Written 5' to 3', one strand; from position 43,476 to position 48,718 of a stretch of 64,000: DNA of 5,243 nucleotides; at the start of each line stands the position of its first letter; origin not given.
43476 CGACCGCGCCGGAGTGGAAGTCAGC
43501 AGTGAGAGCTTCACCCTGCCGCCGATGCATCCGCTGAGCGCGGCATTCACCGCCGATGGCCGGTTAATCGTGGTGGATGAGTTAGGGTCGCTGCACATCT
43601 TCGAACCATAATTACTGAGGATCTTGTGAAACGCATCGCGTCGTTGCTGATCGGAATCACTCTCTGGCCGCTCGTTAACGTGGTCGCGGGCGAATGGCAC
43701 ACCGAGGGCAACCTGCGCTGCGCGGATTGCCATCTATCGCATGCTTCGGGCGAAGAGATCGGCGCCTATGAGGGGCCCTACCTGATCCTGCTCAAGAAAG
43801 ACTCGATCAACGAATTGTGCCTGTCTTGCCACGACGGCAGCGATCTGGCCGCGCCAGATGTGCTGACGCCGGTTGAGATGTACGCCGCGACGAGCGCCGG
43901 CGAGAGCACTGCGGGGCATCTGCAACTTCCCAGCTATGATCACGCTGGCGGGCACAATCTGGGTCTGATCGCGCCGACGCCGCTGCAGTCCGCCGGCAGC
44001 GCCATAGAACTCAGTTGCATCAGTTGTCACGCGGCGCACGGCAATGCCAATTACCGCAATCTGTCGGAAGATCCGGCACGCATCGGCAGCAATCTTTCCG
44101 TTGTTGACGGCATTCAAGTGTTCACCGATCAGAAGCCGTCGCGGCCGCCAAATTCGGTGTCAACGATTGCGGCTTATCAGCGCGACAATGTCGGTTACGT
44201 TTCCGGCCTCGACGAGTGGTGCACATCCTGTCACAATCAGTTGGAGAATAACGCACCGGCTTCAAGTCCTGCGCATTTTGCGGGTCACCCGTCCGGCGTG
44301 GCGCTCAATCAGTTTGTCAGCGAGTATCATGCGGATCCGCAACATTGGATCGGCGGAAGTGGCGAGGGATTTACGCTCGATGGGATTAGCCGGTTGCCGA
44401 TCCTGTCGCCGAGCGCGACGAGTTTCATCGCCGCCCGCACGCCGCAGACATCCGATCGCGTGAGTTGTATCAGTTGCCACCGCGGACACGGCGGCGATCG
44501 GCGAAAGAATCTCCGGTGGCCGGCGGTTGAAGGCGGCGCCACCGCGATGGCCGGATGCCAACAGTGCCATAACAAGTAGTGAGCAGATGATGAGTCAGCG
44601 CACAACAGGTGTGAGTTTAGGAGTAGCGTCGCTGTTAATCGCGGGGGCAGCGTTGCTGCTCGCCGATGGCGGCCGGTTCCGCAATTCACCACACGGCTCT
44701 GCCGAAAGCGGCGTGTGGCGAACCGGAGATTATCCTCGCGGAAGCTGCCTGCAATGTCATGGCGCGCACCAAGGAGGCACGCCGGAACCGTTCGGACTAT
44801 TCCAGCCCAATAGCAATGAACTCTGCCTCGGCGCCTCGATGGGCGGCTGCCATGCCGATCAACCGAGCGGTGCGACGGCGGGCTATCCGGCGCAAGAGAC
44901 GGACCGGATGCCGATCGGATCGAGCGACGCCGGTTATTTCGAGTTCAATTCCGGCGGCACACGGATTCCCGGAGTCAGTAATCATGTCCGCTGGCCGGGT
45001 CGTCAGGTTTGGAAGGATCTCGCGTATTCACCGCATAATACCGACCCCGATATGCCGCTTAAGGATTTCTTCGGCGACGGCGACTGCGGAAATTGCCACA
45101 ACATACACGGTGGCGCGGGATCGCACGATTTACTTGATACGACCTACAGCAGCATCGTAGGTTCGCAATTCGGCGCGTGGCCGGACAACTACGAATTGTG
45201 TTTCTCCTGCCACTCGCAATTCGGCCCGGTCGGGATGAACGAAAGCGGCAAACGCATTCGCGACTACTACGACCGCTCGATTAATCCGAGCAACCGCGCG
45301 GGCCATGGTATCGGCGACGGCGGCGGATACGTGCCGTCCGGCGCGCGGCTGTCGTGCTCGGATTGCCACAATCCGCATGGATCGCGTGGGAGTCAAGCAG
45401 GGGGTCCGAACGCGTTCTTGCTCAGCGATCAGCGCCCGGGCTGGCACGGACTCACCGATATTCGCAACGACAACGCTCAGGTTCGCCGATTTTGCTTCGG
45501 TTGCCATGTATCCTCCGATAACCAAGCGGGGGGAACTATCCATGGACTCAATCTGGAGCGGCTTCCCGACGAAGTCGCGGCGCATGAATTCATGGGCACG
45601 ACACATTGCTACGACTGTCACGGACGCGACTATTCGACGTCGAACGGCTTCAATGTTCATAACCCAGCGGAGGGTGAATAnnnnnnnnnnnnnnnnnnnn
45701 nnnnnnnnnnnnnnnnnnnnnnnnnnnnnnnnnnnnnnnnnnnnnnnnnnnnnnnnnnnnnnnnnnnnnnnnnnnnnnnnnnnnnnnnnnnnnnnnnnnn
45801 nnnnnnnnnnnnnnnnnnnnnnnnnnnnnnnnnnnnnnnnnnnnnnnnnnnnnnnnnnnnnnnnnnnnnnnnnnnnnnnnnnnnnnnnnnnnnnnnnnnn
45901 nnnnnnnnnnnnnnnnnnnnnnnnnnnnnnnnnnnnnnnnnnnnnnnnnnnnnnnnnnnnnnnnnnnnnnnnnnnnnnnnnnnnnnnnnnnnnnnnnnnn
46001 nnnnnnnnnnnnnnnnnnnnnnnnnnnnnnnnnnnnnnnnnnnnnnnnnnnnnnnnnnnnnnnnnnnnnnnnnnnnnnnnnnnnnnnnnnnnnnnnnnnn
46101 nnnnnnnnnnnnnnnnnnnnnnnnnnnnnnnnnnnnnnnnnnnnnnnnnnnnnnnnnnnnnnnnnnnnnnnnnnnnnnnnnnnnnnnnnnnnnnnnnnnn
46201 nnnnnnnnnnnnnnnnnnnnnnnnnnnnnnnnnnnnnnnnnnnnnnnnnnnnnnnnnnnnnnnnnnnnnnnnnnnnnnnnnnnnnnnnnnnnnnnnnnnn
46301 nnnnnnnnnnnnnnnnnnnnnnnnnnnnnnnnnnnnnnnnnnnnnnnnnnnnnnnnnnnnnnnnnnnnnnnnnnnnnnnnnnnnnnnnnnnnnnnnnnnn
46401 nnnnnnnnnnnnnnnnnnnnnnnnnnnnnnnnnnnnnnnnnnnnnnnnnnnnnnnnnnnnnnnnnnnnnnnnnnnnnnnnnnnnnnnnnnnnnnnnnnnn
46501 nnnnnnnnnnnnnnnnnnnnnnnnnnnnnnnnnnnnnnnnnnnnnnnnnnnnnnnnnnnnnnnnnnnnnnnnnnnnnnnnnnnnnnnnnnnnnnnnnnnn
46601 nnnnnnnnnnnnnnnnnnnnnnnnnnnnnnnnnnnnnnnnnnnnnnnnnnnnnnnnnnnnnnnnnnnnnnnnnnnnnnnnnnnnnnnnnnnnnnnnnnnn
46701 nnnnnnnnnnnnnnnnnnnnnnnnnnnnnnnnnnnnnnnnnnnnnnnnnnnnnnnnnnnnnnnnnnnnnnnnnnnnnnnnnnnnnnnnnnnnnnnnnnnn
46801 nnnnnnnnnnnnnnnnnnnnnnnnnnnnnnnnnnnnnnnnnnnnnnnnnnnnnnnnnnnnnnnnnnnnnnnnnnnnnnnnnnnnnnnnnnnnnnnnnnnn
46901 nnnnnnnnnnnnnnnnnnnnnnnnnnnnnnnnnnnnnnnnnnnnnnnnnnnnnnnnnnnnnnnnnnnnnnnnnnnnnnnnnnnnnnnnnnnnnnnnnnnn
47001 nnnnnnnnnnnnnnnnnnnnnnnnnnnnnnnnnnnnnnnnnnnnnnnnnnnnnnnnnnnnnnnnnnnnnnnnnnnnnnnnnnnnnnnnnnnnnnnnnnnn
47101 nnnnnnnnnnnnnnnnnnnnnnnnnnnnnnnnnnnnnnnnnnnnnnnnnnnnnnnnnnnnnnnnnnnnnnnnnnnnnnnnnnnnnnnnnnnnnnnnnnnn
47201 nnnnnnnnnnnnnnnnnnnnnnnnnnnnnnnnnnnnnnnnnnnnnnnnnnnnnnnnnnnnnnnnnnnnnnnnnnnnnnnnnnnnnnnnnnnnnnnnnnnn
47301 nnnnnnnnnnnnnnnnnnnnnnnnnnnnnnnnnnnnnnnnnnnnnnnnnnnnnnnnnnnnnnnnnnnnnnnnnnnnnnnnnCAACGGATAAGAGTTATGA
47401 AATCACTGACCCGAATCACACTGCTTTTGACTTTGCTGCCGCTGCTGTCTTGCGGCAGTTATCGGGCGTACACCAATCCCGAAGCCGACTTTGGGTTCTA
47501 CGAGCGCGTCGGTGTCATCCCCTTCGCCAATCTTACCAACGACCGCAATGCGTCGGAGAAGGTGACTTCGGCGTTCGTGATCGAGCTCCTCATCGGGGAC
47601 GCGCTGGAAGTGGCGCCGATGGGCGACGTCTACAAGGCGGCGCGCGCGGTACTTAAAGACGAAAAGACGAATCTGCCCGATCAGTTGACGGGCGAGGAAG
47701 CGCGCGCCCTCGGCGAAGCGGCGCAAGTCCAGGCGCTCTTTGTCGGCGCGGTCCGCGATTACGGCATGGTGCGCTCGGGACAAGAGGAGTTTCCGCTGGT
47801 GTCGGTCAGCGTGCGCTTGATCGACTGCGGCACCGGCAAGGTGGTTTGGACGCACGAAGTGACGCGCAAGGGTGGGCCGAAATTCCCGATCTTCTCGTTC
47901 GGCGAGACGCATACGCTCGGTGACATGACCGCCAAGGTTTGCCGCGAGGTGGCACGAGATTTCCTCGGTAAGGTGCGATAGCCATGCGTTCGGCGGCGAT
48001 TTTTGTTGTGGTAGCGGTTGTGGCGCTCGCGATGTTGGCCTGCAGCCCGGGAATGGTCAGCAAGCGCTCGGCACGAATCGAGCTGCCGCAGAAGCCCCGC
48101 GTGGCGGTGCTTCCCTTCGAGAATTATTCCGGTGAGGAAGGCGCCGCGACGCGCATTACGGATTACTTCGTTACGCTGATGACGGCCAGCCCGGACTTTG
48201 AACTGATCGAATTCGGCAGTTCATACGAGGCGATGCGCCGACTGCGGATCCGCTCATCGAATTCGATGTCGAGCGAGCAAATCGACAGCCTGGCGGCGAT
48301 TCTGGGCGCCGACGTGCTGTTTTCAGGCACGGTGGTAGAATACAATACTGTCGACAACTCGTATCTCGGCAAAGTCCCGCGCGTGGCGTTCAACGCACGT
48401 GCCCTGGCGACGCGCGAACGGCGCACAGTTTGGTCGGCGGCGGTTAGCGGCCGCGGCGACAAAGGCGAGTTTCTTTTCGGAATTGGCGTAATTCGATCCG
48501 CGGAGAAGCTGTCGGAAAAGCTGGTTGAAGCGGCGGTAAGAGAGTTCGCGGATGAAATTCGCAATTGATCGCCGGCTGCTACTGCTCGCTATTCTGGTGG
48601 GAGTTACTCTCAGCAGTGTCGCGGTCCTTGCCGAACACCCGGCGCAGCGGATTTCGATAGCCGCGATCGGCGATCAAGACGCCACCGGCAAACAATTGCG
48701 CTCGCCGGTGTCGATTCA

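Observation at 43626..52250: Three paralogs keep the exact OmcS N-terminal register, including the inter-subunit His16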

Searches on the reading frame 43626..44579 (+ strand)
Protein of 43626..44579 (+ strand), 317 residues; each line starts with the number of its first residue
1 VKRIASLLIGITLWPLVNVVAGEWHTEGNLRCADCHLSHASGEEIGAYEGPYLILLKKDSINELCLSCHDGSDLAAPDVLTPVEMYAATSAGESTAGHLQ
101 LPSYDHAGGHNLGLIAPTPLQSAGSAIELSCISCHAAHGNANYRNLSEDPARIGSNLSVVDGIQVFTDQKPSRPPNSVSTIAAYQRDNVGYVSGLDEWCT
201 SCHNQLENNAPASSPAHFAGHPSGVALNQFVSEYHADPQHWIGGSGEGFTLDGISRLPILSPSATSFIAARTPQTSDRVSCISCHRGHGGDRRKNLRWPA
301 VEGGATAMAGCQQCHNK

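Call 4: search_solved_structures(query=window:43626-44579:+, max_evalue=10, show_alignments=2)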
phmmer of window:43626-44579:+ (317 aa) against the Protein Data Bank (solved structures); distinct sequences matched with E-value up to 10: 3.
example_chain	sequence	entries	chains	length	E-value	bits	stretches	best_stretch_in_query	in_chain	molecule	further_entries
6ef8_A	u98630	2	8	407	8.2e-06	28.7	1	160-290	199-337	C-type cytochrome OmcS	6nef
3sxq_A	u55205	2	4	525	0.014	18.1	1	18-75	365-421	Eight-heme nitrite reductase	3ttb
8rv0_Y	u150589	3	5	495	0.02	17.5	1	15-70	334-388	Octaheme cytochrome c nitrite reductase | Octaheme nitrite c cytochrome c reductase | Octaheme nitrite reductase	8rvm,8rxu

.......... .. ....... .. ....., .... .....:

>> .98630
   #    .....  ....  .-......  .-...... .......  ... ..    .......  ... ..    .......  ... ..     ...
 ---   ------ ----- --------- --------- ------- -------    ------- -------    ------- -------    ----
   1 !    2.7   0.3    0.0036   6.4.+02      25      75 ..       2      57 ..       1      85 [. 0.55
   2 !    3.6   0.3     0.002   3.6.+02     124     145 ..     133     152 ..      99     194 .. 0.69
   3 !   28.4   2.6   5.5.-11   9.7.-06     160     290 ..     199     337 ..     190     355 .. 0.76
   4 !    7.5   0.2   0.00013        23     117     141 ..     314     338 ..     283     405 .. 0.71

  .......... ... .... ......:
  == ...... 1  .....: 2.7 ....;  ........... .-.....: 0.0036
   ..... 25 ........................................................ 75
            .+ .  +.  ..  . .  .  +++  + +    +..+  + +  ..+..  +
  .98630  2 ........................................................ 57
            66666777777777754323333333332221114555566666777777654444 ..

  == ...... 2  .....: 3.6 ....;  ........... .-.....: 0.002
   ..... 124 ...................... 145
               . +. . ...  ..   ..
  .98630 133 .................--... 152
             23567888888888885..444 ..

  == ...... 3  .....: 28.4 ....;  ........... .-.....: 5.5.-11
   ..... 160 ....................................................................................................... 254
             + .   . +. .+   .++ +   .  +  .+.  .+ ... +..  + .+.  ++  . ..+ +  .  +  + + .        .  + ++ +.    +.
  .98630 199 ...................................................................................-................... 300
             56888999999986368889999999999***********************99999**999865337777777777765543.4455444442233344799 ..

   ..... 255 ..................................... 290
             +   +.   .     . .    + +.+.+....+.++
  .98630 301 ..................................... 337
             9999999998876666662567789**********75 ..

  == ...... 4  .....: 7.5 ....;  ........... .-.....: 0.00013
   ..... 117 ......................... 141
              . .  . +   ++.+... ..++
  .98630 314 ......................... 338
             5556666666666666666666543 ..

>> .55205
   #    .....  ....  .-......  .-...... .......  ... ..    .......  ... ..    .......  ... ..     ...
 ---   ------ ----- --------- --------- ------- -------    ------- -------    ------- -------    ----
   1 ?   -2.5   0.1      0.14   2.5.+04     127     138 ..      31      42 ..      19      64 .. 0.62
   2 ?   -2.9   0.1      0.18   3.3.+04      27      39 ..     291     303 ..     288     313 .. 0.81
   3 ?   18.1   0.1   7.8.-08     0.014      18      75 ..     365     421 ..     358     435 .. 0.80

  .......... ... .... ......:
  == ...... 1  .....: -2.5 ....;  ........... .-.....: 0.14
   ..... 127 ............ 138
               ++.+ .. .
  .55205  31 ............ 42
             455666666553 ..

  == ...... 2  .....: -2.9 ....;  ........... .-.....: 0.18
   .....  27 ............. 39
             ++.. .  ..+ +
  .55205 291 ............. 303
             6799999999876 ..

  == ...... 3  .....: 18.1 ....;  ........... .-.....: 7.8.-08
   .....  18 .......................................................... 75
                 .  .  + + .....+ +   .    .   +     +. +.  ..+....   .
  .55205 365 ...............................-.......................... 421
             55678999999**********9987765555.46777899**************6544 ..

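Call 7: search_protein_families(library=pfam, proteins=[window:43626-44579:+], max_evalue=0.01)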
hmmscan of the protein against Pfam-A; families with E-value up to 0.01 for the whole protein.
window:43626-44579:+ (317 aa): 8 families
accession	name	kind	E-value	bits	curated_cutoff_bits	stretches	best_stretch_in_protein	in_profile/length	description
PF09699.15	Paired_CXXCH_1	-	1.3e-15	57.2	20.6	2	280-317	8-38/41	Doubled CXXCH motif (Paired_CXXCH_1)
PF14522.11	Cytochrome_C7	-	2.1e-08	34.3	24.8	0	24-75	7-54/67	Cytochrome c7 and related cytochrome c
PF14537.11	Cytochrom_c3_2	-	7.5e-07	30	25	0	25-73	2-37/79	Cytochrome c3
PF22678.1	Cytochrom_c_NrfB-like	-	5.3e-05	24.1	27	0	29-49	58-78/89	Cytochrome c-type protein NrfB-like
PF02085.21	Cytochrom_CIII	-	9.7e-05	23.1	22.9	0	275-315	72-101/101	Class III cytochrome C family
PF22113.1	Mtrc-MtrF_II-IV_dom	-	0.00044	20.2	30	0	32-210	9-134/176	Outer membrane cytochrome MtrC/MtrF-like, domains II/IV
PF13442.11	Cytochrome_CBB3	-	0.005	17.6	27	0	130-148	13-29/68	Cytochrome C oxidase, cbb3-type, subunit III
PF03264.19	Cytochrom_NNT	-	0.0069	16.6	24.1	0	196-225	36-64/174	NapC/NirT cytochrome c family, N-terminal region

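Call 8: search_protein_families(library=ncbifam, proteins=[window:43626-44579:+], max_evalue=0.01)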
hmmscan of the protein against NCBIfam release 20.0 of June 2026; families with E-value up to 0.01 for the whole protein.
window:43626-44579:+ (317 aa): 8 families
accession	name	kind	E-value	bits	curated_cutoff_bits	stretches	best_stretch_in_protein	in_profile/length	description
NF041028.1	decahem_GSU2203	exception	3.4e-10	39.6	325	1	26-70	171-208/317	GSU2203 family decaheme c-type cytochrome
TIGR01905.1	paired_CXXCH_1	subfamily_domain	2.4e-09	36.9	25.2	0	130-149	8-27/41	doubled CXXCH domain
TIGR03508.1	decahem_SO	subfamily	1.7e-08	34.2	192.2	1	26-70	140-175/258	DmsE family decaheme c-type cytochrome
TIGR01904.2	GSu_C4xC__C2xCH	domain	1.7e-05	24.4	27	0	274-316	19-57/73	CxxxxCH/CxxCH domain c-type cytochrome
TIGR03146.1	cyt_nit_nrfB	equivalog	0.00068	19.9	166.6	0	270-295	32-57/145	cytochrome c nitrite reductase pentaheme subunit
NF040971.1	cytc_ExtS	equivalog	0.0058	15.9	100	0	271-296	32-57/262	selenite/tellurite reduction operon c-type cytochrome lipoprotein ExtS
TIGR03153.1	cytochr_NrfH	equivalog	0.0069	16.4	134.2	0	28-40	51-63/138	cytochrome c nitrite reductase small subunit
NF008339.0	PRK11125.1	equivalog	0.0077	14.9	595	0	24-73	281-329/487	ammonia-forming cytochrome c nitrite reductase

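Call 42: find_homologous_proteins(query=window:43626-44579:+, max_evalue=0.001)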
Query window:43626-44579:+ (317 aa): 290 proteins with E <= 0.001 among 2312 candidates; the best 120 are listed.
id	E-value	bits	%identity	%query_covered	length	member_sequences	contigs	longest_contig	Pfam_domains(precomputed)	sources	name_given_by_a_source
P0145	1.2e-211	720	98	100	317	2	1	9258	PF09699.16,PF14537.12,PF14522.12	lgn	-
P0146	1.6e-110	388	54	98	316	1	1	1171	PF09699.16,PF14537.12,PF02085.22,PF14522.12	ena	-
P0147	7.0e-109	382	53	98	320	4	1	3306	PF09699.16,PF14537.12,PF03264.20,PF14522.12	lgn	-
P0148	4.8e-108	380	53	100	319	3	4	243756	PF09699.16,PF03264.20,PF14522.12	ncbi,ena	-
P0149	7.9e-108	379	54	94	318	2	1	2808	PF09699.16,PF14537.12,PF14522.12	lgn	-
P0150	8.0e-107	376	54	100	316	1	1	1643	PF09699.16,PF14537.12,PF14522.12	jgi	jgi:predicted CXXCH cytochrome family protein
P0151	5.3e-106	373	52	100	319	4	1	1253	PF09699.16,PF14537.12,PF03264.20,PF14522.12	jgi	jgi:hypothetical protein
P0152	7.0e-105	369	52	94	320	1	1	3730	PF09699.16,PF14537.12,PF14522.12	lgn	-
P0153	7.1e-105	369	54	99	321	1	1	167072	PF09699.16,PF14537.12,PF14522.12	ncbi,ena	-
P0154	1.2e-103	365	54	94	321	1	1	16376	PF09699.16,PF14537.12,PF14522.12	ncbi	-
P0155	1.3e-103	365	54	94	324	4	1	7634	PF09699.16,PF14537.12,PF03264.20,PF13442.12,PF14522.12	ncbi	-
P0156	2.1e-103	364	52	99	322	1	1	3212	PF09699.16,PF14522.12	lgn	-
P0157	3.1e-102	360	51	94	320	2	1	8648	PF09699.16,PF14537.12,PF03264.20,PF14522.12,PF22113.2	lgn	-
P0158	6.5e-102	359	50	100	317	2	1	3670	PF09699.16,PF14537.12,PF14522.12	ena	-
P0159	7.6e-102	359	48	100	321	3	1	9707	PF09699.16,PF14537.12,PF03264.20,PF14522.12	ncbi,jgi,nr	ncbi:MAG: cytochrome c3 family protein [FCB group bacterium]|nr:cytochrome c3 family protein [FCB gr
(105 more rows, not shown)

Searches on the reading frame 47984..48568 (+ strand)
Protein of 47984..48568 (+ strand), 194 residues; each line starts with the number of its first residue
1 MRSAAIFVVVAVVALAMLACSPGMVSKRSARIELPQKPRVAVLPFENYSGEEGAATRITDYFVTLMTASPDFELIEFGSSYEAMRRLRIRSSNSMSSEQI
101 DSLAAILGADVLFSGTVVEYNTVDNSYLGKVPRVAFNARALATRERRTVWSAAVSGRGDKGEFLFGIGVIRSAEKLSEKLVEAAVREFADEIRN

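Call 7: search_protein_families(library=pfam, proteins=[window:47984-48568:+], max_evalue=0.01)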
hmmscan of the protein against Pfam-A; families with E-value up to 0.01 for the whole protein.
window:47984-48568:+ (194 aa): 0 families

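Call 8: search_protein_families(library=ncbifam, proteins=[window:47984-48568:+], max_evalue=0.01)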
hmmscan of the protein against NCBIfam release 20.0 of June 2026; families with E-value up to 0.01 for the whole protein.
window:47984-48568:+ (194 aa): 0 families

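Call 62: search_protein_families(library=pfam, proteins=[window:47984-48568:+], max_evalue=1)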
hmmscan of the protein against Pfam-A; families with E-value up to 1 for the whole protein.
window:47984-48568:+ (194 aa): 5 families
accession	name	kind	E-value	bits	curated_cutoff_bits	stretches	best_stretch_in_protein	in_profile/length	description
PF05643.16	GNA1162-like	-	0.022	14.8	25.9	1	81-190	54-154/185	Putative lipoprotein GNA1162-like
PF13369.12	Transglut_core2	-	0.022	14.7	23.5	1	86-131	13-59/155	Transglutaminase-like superfamily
PF19867.5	DUF6340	-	0.054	13.1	26.4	1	52-125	36-109/258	Family of unknown function (DUF6340)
PF03783.19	CsgG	-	0.085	12.6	20.8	1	36-122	8-103/210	Curli production assembly/transport component CsgG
PF13036.11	LpoB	-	0.1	12.9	22.3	1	36-125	28-118/147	Peptidoglycan-synthase activator LpoB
